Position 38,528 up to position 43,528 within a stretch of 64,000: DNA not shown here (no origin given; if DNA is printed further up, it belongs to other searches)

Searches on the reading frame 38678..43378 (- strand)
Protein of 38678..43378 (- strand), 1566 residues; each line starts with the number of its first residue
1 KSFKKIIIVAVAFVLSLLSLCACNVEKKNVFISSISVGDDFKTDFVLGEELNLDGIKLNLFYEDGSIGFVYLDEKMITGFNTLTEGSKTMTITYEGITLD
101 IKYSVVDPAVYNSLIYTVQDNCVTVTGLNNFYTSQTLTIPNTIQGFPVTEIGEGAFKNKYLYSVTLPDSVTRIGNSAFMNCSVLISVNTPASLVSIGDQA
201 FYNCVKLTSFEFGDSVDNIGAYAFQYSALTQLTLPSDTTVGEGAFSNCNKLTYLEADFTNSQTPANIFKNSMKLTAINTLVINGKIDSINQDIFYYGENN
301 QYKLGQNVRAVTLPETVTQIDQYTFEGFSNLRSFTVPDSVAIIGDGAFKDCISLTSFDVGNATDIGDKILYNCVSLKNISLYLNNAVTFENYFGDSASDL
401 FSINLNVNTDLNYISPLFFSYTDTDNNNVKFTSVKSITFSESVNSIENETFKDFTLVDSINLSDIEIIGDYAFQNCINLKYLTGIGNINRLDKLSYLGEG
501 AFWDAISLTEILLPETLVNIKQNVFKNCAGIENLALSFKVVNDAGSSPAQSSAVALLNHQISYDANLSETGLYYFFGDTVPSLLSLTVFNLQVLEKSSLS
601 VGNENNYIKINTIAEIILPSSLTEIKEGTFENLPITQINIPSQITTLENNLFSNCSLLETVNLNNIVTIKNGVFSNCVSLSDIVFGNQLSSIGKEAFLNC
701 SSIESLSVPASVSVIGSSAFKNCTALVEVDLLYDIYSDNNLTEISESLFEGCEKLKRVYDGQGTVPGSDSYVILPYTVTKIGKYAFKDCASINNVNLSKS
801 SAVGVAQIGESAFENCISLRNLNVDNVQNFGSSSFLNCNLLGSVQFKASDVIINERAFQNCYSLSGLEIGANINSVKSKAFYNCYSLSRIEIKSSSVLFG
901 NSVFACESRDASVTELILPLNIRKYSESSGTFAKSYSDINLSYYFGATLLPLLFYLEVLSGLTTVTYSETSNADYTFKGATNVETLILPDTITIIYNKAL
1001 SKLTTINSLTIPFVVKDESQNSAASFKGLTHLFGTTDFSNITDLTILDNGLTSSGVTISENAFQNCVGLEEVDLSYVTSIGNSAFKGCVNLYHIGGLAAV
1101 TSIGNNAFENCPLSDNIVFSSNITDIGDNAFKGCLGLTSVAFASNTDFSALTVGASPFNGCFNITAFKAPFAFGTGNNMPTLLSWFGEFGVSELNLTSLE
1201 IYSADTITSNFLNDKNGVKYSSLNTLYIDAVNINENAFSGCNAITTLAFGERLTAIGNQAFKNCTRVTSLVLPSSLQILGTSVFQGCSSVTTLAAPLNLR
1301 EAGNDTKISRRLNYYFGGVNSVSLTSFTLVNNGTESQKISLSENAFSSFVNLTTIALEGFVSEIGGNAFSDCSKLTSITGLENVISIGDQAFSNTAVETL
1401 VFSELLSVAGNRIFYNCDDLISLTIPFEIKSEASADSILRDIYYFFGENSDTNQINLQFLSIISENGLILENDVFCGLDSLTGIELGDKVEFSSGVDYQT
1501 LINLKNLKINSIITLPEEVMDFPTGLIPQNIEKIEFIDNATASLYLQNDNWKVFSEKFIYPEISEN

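Call 95: search_protein_families(library=pfam, proteins=[window:38678-43378:-], max_evalue=0.001)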
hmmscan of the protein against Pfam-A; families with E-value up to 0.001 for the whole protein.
window:38678-43378:- (1566 aa): 3 families
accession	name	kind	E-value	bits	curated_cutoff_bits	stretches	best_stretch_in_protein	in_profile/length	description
PF13306.12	LRR_5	-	2.8e-173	567.5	27.7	11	149-274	1-126/127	BspA type Leucine rich repeat region (6 copies)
PF13855.12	LRR_8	-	6.9e-27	93.4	27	0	662-707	9-55/61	Leucine rich repeat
PF07523.18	Big_3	-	2.3e-05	25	21.2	1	42-97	5-60/68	Bacterial Ig-like domain (group 3)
